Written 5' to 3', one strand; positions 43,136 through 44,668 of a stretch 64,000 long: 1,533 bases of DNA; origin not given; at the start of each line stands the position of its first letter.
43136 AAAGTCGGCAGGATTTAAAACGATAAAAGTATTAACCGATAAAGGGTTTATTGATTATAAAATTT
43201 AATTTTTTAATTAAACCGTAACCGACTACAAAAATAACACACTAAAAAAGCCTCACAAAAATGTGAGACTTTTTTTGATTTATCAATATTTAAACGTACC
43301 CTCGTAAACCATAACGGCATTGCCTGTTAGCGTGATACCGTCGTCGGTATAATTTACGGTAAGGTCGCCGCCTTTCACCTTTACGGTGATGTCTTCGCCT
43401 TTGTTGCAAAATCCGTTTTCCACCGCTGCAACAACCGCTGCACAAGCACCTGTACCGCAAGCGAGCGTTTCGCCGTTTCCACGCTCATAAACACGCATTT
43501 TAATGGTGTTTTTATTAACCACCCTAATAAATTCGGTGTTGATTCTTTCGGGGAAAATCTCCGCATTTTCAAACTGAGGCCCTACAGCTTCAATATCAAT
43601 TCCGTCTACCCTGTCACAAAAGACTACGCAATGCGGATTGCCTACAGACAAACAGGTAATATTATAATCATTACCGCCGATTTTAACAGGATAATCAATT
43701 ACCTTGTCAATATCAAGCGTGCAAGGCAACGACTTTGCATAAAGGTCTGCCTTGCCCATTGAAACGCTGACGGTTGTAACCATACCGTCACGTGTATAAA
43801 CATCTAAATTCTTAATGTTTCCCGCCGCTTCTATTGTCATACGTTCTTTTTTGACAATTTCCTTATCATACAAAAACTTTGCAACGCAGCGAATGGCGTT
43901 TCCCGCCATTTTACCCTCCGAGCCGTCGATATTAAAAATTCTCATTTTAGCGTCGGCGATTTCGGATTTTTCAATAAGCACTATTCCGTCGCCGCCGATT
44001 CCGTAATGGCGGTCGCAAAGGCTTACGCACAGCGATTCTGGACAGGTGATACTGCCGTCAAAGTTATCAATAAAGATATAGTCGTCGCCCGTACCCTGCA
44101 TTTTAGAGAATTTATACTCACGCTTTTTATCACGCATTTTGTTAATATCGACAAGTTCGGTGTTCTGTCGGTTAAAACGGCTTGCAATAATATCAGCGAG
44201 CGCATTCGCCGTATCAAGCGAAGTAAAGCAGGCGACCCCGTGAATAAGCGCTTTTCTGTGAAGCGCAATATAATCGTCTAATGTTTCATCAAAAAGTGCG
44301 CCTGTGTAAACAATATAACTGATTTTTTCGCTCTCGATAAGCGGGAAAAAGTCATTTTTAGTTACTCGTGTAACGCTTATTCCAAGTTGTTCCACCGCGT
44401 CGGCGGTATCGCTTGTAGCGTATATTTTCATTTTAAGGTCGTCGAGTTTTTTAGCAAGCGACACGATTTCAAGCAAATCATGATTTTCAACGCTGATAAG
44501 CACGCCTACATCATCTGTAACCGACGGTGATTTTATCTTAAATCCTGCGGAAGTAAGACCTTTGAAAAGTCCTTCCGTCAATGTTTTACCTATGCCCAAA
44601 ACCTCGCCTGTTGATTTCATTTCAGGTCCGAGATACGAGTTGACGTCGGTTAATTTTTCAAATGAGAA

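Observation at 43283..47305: In-frame fusion of carbamoyl-phosphate synthase large subunit with a complete diaminopimelate epimerase (CarB-DapF, 1340 aa)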

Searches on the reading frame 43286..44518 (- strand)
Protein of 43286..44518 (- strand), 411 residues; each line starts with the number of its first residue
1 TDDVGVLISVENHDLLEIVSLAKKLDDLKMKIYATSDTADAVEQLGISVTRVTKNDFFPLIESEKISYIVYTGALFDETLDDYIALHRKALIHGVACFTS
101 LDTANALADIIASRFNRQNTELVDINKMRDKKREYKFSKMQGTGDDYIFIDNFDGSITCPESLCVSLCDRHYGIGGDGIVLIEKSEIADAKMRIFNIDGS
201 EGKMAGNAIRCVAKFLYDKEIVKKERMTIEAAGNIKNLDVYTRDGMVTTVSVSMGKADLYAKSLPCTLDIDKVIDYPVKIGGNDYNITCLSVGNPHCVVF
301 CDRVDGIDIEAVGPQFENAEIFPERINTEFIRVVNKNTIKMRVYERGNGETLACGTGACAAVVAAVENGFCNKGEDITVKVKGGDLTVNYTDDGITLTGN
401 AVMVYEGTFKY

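Call 7: find_homologous_proteins(query=window:43286-44518:-, max_evalue=1e-20)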
Query window:43286-44518:- (411 aa): 7924 proteins with E <= 1e-20 among 8000 candidates; the best 120 are listed.
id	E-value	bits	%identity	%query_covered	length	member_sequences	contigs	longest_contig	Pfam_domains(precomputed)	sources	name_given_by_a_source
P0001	1.1e-196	672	72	99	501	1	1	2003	PF02142.28,PF01678.25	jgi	jgi:carbamoyl-phosphate synthase large subunit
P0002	1.0e-192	659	72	99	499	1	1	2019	PF02142.28,PF01678.25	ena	-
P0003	5.6e-191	653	71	100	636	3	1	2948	PF02142.28,PF15632.12,PF02786.23,PF01678.25,PF02655.20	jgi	jgi:carbamoyl-phosphate synthase large subunit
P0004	2.6e-190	651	70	100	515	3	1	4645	PF02142.28,PF01678.25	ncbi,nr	ncbi:MAG: diaminopimelate epimerase, partial [Clostridia bacterium]|nr:diaminopimelate epimerase [Cl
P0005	5.2e-188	643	68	100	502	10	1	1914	PF02142.28,PF01678.25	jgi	jgi:carbamoyl-phosphate synthase large subunit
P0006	1.2e-185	635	68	100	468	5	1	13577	PF02142.28,PF01678.25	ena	-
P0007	2.2e-185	634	69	99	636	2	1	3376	PF02142.28,PF15632.12,PF02786.23,PF01678.25,PF02655.20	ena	-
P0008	1.4e-184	632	68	100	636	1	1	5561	PF02142.28,PF15632.12,PF02786.23,PF01678.25,PF02655.20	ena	-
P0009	3.5e-184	630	67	100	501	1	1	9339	PF02142.28,PF01678.25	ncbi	-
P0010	3.9e-184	630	69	100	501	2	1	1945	PF02142.28,PF01678.25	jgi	-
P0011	6.1e-184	630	67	99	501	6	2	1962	PF02142.28,PF01678.25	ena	-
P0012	1.3e-183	629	67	100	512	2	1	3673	PF02142.28,PF01678.25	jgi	-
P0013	4.7e-183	627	68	100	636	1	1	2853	PF02142.28,PF15632.12,PF02786.23,PF01678.25,PF02655.20,PF07478.19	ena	-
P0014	2.3e-182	624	69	100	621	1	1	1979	PF02142.28,PF15632.12,PF02786.23,PF01678.25,PF02655.20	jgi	jgi:carbamoyl-phosphate synthase large subunit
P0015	5.1e-182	623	69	97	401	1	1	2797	PF02142.28,PF01678.25,PF05544.17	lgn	-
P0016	3.4e-181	621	67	100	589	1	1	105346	PF02142.28,PF15632.12,PF02786.23,PF01678.25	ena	-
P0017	7.6e-181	619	67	100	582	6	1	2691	PF02142.28,PF15632.12,PF02786.23,PF01678.25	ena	-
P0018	7.7e-181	619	68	100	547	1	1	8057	PF02142.28,PF02786.23,PF01678.25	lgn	-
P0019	2.0e-180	618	67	99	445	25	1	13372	PF02142.28,PF01678.25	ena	-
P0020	1.3e-178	612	67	100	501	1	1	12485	PF02142.28,PF01678.25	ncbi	-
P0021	1.8e-178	612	66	99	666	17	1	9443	PF02142.28,PF15632.12,PF02786.23,PF02222.28,PF01678.25,PF02655.20,PF07478.19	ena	-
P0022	1.9e-178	612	66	100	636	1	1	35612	PF02142.28,PF15632.12,PF02786.23,PF01678.25,PF02655.20,PF07478.19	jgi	-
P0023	3.6e-178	611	67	99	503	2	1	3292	PF02142.28,PF01678.25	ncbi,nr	ncbi:MAG: diaminopimelate epimerase, partial [Clostridia bacterium]|nr:diaminopimelate epimerase [Cl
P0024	6.5e-178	610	64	100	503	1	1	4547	PF02142.28,PF01678.25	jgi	-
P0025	6.8e-178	610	80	81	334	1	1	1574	PF01678.25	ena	-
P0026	7.4e-176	603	65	98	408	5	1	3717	PF02142.28,PF01678.25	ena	-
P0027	4.9e-175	600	65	99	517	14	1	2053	PF02142.28,PF01678.25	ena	-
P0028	8.0e-175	600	64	99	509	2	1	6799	PF02142.28,PF01678.25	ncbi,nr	ncbi:MAG: diaminopimelate epimerase, partial [Clostridia bacterium]|nr:diaminopimelate epimerase [Cl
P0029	3.3e-174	598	66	100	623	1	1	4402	PF02142.28,PF15632.12,PF02786.23,PF01678.25,PF02655.20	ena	-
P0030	3.5e-174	597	65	100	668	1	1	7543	PF02142.28,PF15632.12,PF02786.23,PF01678.25,PF02655.20,PF07478.19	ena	-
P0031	8.9e-174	596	66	100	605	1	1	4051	PF02142.28,PF15632.12,PF02786.23,PF01678.25,PF02655.20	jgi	jgi:carbamoyl-phosphate synthase large subunit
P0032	2.1e-173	595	64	100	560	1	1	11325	PF02142.28,PF15632.12,PF02786.23,PF01678.25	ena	-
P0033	3.1e-173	594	64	100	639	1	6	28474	PF02142.28,PF15632.12,PF02786.23,PF01678.25,PF02655.20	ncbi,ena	-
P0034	3.9e-173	594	64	100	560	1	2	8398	PF02142.28,PF15632.12,PF02786.23,PF01678.25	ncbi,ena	-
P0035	4.4e-173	594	64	100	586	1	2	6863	PF02142.28,PF15632.12,PF02786.23,PF01678.25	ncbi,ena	-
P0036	5.7e-173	594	64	100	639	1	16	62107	PF02142.28,PF15632.12,PF02786.23,PF01678.25,PF02655.20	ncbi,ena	-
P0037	6.1e-173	593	64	100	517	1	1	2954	PF02142.28,PF01678.25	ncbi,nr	ncbi:MAG: diaminopimelate epimerase, partial [Clostridia bacterium]|nr:diaminopimelate epimerase [Cl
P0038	1.0e-172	593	65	100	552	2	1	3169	PF02142.28,PF02786.23,PF01678.25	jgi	-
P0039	1.4e-172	592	67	99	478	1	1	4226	PF02142.28,PF01678.25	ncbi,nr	ncbi:MAG: diaminopimelate epimerase, partial [Eubacterium sp.]|nr:diaminopimelate epimerase [Eubacte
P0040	1.6e-172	592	64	100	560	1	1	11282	PF02142.28,PF15632.12,PF02786.23,PF01678.25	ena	-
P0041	7.1e-172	590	63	100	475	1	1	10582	PF02142.28,PF01678.25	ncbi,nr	ncbi:MAG: diaminopimelate epimerase, partial [Clostridia bacterium]|nr:diaminopimelate epimerase [Cl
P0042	2.1e-171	588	63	100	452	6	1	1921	PF02142.28,PF01678.25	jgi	jgi:carbamoyl-phosphate synthase large subunit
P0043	2.1e-171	588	63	100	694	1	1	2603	PF02142.28,PF15632.12,PF02786.23,PF01678.25,PF02655.20,PF01071.25,PF07478.19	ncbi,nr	ncbi:MAG: diaminopimelate epimerase, partial [Clostridia bacterium]|nr:diaminopimelate epimerase [Cl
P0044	2.1e-171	588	63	100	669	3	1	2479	PF02142.28,PF15632.12,PF02786.23,PF01678.25,PF02655.20,PF07478.19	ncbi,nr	ncbi:MAG: diaminopimelate epimerase, partial [Clostridia bacterium]|nr:diaminopimelate epimerase [Cl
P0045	4.4e-171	587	62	99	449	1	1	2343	PF02142.28,PF01678.25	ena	-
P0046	5.0e-171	587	63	100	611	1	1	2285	PF02142.28,PF15632.12,PF02786.23,PF01678.25,PF02655.20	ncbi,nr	ncbi:MAG: diaminopimelate epimerase, partial [Clostridia bacterium]|nr:diaminopimelate epimerase [Cl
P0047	5.6e-171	587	63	100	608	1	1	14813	PF02142.28,PF15632.12,PF02786.23,PF01678.25,PF02655.20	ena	-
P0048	6.7e-171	587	65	99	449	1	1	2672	PF02142.28,PF01678.25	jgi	-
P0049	6.7e-171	587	63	100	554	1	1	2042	PF02142.28,PF02786.23,PF01678.25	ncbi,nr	ncbi:MAG: diaminopimelate epimerase, partial [Clostridia bacterium]|nr:diaminopimelate epimerase [Cl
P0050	1.2e-170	586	61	99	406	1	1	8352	PF02142.28,PF01678.25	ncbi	-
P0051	2.2e-170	585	65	99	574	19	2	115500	PF02142.28,PF15632.12,PF02786.23,PF01678.25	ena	-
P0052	2.5e-170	585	65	99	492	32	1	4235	PF02142.28,PF01678.25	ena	-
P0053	2.8e-170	585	63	100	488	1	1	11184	PF02142.28,PF01678.25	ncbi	-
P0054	3.1e-170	584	63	100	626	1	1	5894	PF02142.28,PF15632.12,PF02786.23,PF01678.25,PF02655.20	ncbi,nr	ncbi:MAG: diaminopimelate epimerase, partial [Clostridia bacterium]|nr:diaminopimelate epimerase [Cl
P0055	3.7e-170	584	65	99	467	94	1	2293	PF02142.28,PF01678.25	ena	-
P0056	1.1e-169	583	63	100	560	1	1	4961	PF02142.28,PF15632.12,PF02786.23,PF01678.25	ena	-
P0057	1.2e-169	583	65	99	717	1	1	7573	PF02142.28,PF15632.12,PF02786.23,PF02222.28,PF01678.25,PF02655.20,PF07478.19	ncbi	ncbi:MAG: diaminopimelate epimerase, partial [Acutalibacteraceae bacterium]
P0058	1.2e-169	583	65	96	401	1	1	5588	PF02142.28,PF01678.25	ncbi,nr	ncbi:MAG: diaminopimelate epimerase, partial [Clostridia bacterium]|nr:diaminopimelate epimerase [Cl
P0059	1.9e-169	582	65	100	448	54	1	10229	PF02142.28,PF01678.25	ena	-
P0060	2.1e-169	582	62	99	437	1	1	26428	PF02142.28,PF01678.25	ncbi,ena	-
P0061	3.3e-169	581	62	100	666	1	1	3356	PF02142.28,PF15632.12,PF02786.23,PF01678.25,PF02655.20,PF07478.19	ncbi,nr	ncbi:MAG: diaminopimelate epimerase, partial [Clostridia bacterium]|nr:diaminopimelate epimerase [Cl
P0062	5.3e-169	580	65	99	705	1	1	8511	PF02142.28,PF02571.21,PF02786.23,PF01678.25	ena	-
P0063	7.3e-169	580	62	100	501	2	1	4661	PF02142.28,PF01678.25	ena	-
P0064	1.2e-168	579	63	100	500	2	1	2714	PF02142.28,PF01678.25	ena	-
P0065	1.3e-168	579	63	99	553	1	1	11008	PF02142.28,PF02786.23,PF01678.25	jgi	jgi:carbamoyl-phosphate synthase large subunit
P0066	1.4e-168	579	64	99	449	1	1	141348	PF02142.28,PF01678.25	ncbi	-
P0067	2.6e-168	578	64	99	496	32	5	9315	PF02142.28,PF01678.25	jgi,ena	-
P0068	3.5e-168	578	63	99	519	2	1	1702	PF02142.28,PF01678.25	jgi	-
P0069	6.2e-168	577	62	99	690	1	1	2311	PF02142.28,PF15632.12,PF02786.23,PF01678.25,PF02655.20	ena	-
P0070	6.7e-168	577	66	94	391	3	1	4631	PF02142.28,PF01678.25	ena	-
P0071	1.1e-167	576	61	100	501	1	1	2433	PF02142.28,PF01678.25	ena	-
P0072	1.5e-167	576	62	99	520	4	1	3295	PF02142.28,PF01678.25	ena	-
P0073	2.6e-167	575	68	89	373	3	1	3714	PF01678.25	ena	-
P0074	3.2e-167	575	63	99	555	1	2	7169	PF02142.28,PF15632.12,PF02786.23,PF01678.25,PF02655.20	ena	-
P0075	3.4e-167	575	63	99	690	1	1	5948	PF02142.28,PF15632.12,PF02786.23,PF02222.28,PF01678.25,PF02655.20,PF01071.25,PF07478.19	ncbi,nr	ncbi:MAG TPA: diaminopimelate epimerase, partial [Clostridiales bacterium]|nr:diaminopimelate epimer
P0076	4.6e-167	574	61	99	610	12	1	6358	PF02142.28,PF15632.12,PF02786.23,PF01678.25,PF02655.20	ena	-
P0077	5.1e-167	574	64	100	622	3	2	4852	PF02142.28,PF15632.12,PF02786.23,PF01678.25,PF00908.24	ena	-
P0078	5.5e-167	574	61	99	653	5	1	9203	PF02142.28,PF15632.12,PF02786.23,PF01678.25,PF02655.20,PF07478.19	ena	-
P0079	5.7e-167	574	65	100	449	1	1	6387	PF02142.28,PF01678.25,PF05544.17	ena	-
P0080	8.4e-167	573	65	100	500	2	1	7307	PF02142.28,PF01678.25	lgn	-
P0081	1.1e-166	573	64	100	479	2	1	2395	PF02142.28,PF01678.25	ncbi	ncbi:MAG: diaminopimelate epimerase, partial [Eubacterium sp.]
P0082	1.3e-166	573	61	100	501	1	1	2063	PF02142.28,PF01678.25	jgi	-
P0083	2.4e-166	572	64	99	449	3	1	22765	PF02142.28,PF01678.25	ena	-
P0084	2.4e-166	572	61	99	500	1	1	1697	PF02142.28,PF01678.25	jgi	-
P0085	6.5e-166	570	62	99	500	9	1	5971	PF02142.28,PF01678.25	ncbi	-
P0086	7.0e-166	570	61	99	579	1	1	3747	PF02142.28,PF02786.23,PF01678.25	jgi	jgi:carbamoyl-phosphate synthase large subunit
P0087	1.3e-165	569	66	97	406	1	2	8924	PF02142.28,PF01678.25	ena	-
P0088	4.3e-165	568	65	97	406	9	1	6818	PF02142.28,PF01678.25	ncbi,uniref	ncbi:diaminopimelate epimerase, partial [uncultured Eubacterium sp.]|uniref:diaminopimelate epimeras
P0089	4.9e-165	567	66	95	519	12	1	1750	PF02142.28,PF02786.23,PF01678.25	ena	-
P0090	7.7e-165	567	61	99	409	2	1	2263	PF02142.28,PF01678.25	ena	-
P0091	9.4e-165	566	62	99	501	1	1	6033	PF02142.28,PF01678.25,PF05544.17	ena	-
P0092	9.6e-165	566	60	99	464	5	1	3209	PF02142.28,PF01678.25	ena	-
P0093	2.2e-164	565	64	99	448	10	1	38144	PF02142.28,PF01678.25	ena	-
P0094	2.4e-164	565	64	99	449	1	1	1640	PF02142.28,PF01678.25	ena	-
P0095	2.5e-164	565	62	99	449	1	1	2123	PF02142.28,PF01678.25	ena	-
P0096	4.2e-164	564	60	100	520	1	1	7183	PF02142.28,PF01678.25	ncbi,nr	ncbi:MAG: diaminopimelate epimerase, partial [Clostridia bacterium]|nr:diaminopimelate epimerase [Cl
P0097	6.1e-164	564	62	99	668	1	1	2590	PF02142.28,PF15632.12,PF02786.23,PF01678.25,PF02655.20,PF07478.19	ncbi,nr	ncbi:MAG: diaminopimelate epimerase, partial [Clostridia bacterium]|nr:diaminopimelate epimerase [Cl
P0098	6.5e-164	564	62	98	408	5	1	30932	PF02142.28,PF01678.25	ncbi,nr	ncbi:MAG: diaminopimelate epimerase, partial [Clostridia bacterium]|nr:diaminopimelate epimerase [Cl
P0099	6.6e-164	564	62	99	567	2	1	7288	PF02142.28,PF02786.23,PF01678.25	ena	-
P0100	8.3e-164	563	63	98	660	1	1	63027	PF02142.28,PF15632.12,PF02786.23,PF01678.25,PF02655.20,PF07478.19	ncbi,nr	ncbi:MAG: diaminopimelate epimerase, partial [Clostridia bacterium]|nr:diaminopimelate epimerase [Cl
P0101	9.0e-164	563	62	99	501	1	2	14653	PF02142.28,PF01678.25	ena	-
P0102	1.1e-163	563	59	100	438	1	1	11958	PF02142.28,PF01678.25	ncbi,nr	ncbi:MAG: diaminopimelate epimerase, partial [Oscillospiraceae bacterium]|nr:diaminopimelate epimera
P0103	3.0e-163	562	62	97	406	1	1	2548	PF02142.28,PF01678.25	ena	-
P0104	1.0e-162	560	59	99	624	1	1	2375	PF02142.28,PF15632.12,PF02786.23,PF01678.25,PF02655.20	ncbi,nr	ncbi:MAG: diaminopimelate epimerase, partial [Oscillospiraceae bacterium]|nr:diaminopimelate epimera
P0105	2.4e-162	559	63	96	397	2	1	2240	PF02142.28,PF01678.25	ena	-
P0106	2.5e-162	558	64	99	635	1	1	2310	PF02142.28,PF15632.12,PF02786.23,PF01678.25,PF02655.20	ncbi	-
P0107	2.5e-162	558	63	99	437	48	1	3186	PF02142.28,PF01678.25,PF05544.17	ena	-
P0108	2.9e-162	558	62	99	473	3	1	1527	PF02142.28,PF01678.25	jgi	jgi:carbamoyl-phosphate synthase large subunit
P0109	3.0e-162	558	72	83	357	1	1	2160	PF01678.25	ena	-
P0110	3.8e-162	558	61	99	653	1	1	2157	PF02142.28,PF15632.12,PF02786.23,PF01678.25,PF02655.20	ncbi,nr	ncbi:MAG: diaminopimelate epimerase, partial [Oscillospiraceae bacterium]|nr:diaminopimelate epimera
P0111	8.3e-162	557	63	100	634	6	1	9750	PF02142.28,PF15632.12,PF02786.23,PF01678.25,PF02655.20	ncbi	-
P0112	9.7e-162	557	63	99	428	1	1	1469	PF02142.28,PF01678.25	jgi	jgi:carbamoyl-phosphate synthase large subunit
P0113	1.0e-161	556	59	100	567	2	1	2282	PF02142.28,PF02786.23,PF01678.25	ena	-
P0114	1.8e-161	556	62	99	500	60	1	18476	PF02142.28,PF01678.25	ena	-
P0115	1.9e-160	552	62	100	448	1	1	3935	PF02142.28,PF01678.25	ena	-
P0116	2.9e-160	552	60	99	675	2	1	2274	PF02142.28,PF15632.12,PF02786.23,PF02222.28,PF01678.25,PF02655.20,PF07478.19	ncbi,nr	ncbi:MAG: diaminopimelate epimerase, partial [Oscillospiraceae bacterium]|nr:diaminopimelate epimera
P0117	3.2e-160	552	61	99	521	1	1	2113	PF02142.28,PF01678.25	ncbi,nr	ncbi:MAG: diaminopimelate epimerase, partial [Clostridia bacterium]|nr:diaminopimelate epimerase [Cl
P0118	3.3e-160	552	59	99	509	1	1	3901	PF02142.28,PF01678.25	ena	-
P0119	7.8e-160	550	59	99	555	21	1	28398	PF02142.28,PF15632.12,PF02786.23,PF01678.25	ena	-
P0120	8.4e-160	550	62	93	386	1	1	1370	PF02142.28,PF01678.25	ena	-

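Call 8: find_encoding_contigs(protein=P0066, flank=8000, max_places=3)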
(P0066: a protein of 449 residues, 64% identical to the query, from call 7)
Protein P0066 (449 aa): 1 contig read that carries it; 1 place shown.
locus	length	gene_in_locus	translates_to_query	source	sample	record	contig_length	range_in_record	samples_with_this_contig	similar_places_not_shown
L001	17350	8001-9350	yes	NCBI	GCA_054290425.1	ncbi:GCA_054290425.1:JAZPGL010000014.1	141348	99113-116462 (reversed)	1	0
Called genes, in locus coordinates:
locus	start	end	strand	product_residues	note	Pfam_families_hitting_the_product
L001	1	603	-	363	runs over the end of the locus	PF02311:AraC_binding, PF07883:Cupin_2, PF00165:HTH_AraC (weak), PF12833:HTH_18, PF00165:HTH_AraC (weak)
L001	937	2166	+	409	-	PF00764:Arginosuc_synth, PF20979:Arginosuc_syn_C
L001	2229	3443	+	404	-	PF01960:ArgJ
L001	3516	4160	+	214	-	PF00300:His_Phos_1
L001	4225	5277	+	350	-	PF00988:CPSase_sm_chain, PF00117:GATase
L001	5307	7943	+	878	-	PF25596:CPSase_L_D1, PF02786:CPSase_L_D2, PF02787:CPSase_L_D3, PF25596:CPSase_L_D1, PF02655:ATP-grasp_3, PF02222:ATP-grasp (weak), PF02786:CPSase_L_D2, PF07478:Dala_Dala_lig_C (weak), +3 more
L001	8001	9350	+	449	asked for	PF02142:MGS, PF01678:DAP_epimerase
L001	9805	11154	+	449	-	PF08245:Mur_ligase_M, PF02875:Mur_ligase_C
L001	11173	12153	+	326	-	PF13280:WYL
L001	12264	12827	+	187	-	PF01520:Amidase_3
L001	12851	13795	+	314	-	PF20511:PMI_typeI_cat, PF21621:MPI_cupin_dom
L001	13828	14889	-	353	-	PF03054:tRNA_Me_trans, PF20259:tRNA_Me_trans_M, PF20258:tRNA_Me_trans_C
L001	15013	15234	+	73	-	PF07866:DUF1653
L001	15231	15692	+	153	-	PF02664:LuxS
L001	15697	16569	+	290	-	PF02219:MTHFR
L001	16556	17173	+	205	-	-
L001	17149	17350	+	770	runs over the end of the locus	PF02574:S-methyl_trans, PF00809:Pterin_bind, PF02607:B12-binding_2, PF02310:B12-binding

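Call 12: find_encoding_contigs(protein=P0016, flank=8000, max_places=2)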
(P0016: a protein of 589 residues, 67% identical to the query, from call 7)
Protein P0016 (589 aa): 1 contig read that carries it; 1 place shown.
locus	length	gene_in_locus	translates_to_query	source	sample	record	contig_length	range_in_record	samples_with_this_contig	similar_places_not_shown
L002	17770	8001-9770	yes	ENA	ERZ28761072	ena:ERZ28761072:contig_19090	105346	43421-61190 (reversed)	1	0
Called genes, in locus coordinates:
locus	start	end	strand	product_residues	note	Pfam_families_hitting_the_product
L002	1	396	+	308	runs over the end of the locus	PF01118:Semialdhyde_dh, PF22698:Semialdhyde_dhC_1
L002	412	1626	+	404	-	PF01960:ArgJ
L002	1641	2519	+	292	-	PF00696:AA_kinase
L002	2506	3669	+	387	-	PF00202:Aminotran_3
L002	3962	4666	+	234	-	PF02729:OTCace_N, PF00185:OTCace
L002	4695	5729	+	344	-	PF00988:CPSase_sm_chain, PF00117:GATase, PF07722:Peptidase_C26 (faint)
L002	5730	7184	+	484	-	PF25596:CPSase_L_D1, PF02786:CPSase_L_D2, PF07478:Dala_Dala_lig_C (weak), PF02787:CPSase_L_D3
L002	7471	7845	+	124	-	PF25596:CPSase_L_D1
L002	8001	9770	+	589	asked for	PF02786:CPSase_L_D2, PF15632:ATPgrasp_Ter (faint), PF02142:MGS, PF01678:DAP_epimerase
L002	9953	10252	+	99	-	-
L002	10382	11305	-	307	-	PF04204:HTS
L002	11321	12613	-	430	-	PF01053:Cys_Met_Meta_PP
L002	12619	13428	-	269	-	PF04909:Amidohydro_2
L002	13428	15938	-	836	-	PF01261:AP_endonuc_2, PF00501:AMP-binding, PF13193:AMP-binding_C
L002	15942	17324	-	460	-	PF00682:HMGL-like, PF08502:LeuA_dimer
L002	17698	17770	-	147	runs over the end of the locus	PF01475:FUR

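Call 13: find_encoding_contigs(protein=P0036, flank=8000, max_places=3)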
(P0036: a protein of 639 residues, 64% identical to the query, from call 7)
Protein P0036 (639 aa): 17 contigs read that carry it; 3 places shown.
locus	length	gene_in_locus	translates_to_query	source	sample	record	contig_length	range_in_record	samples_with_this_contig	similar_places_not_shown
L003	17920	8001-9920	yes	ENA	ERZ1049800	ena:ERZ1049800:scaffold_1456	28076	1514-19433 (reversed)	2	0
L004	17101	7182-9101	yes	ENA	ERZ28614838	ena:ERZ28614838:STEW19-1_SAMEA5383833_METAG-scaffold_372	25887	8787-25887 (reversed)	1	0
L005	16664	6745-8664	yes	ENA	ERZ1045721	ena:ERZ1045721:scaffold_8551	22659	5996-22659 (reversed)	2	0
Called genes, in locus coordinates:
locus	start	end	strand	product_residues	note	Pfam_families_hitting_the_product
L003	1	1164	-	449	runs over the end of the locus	PF03553:Na_H_antiporter, PF03600:CitMHS (faint), PF03553:Na_H_antiporter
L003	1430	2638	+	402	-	PF24708:Lip_C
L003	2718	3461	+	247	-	PF01746:tRNA_m1G_MT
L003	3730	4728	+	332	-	PF02729:OTCace_N, PF00185:OTCace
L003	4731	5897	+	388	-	PF00988:CPSase_sm_chain, PF00117:GATase, PF07722:Peptidase_C26 (faint)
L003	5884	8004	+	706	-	PF25596:CPSase_L_D1, PF02786:CPSase_L_D2, PF02787:CPSase_L_D3, PF25596:CPSase_L_D1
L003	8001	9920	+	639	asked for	PF02655:ATP-grasp_3 (weak), PF02786:CPSase_L_D2, PF15632:ATPgrasp_Ter, PF02142:MGS, PF01678:DAP_epimerase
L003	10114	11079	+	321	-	PF00657:Lipase_GDSL, PF13472:Lipase_GDSL_2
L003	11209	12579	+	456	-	PF01266:DAO (faint), PF01494:FAD_binding_3 (faint), PF13450:NAD_binding_8 (weak)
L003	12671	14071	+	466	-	PF01554:MatE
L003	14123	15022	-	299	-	PF00561:Abhydrolase_1, PF12146:Hydrolase_4, PF12697:Abhydrolase_6, PF20408:Abhydrolase_11 (weak)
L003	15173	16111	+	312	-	PF01613:Flavin_Reduct (weak)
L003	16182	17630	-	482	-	PF08323:Glyco_transf_5, PF00534:Glycos_transf_1, PF13692:Glyco_trans_1_4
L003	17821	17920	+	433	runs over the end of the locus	PF01979:Amidohydro_1, PF07969:Amidohydro_3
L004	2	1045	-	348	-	?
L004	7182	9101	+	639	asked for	PF02655:ATP-grasp_3 (weak), PF02786:CPSase_L_D2, PF15632:ATPgrasp_Ter, PF02142:MGS, PF01678:DAP_epimerase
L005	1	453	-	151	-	?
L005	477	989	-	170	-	PF03553:Na_H_antiporter, PF03600:CitMHS (weak)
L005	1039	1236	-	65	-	-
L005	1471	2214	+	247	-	PF01746:tRNA_m1G_MT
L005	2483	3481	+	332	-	PF02729:OTCace_N, PF00185:OTCace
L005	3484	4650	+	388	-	PF00988:CPSase_sm_chain, PF00117:GATase, PF07722:Peptidase_C26 (faint)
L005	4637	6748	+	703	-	PF25596:CPSase_L_D1, PF02786:CPSase_L_D2, PF02787:CPSase_L_D3, PF25596:CPSase_L_D1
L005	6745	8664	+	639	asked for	PF02655:ATP-grasp_3 (weak), PF02786:CPSase_L_D2, PF15632:ATPgrasp_Ter, PF02142:MGS, PF01678:DAP_epimerase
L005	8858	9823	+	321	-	PF00657:Lipase_GDSL, PF13472:Lipase_GDSL_2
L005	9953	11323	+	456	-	PF01266:DAO (faint), PF01494:FAD_binding_3 (faint), PF13450:NAD_binding_8 (weak)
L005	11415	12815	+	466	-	PF01554:MatE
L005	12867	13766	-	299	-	PF00561:Abhydrolase_1, PF12146:Hydrolase_4, PF12697:Abhydrolase_6, PF20408:Abhydrolase_11 (faint)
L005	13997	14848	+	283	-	-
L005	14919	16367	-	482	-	PF08323:Glyco_transf_5, PF00534:Glycos_transf_1, PF13692:Glyco_trans_1_4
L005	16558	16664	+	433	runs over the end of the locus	PF01979:Amidohydro_1, PF07969:Amidohydro_3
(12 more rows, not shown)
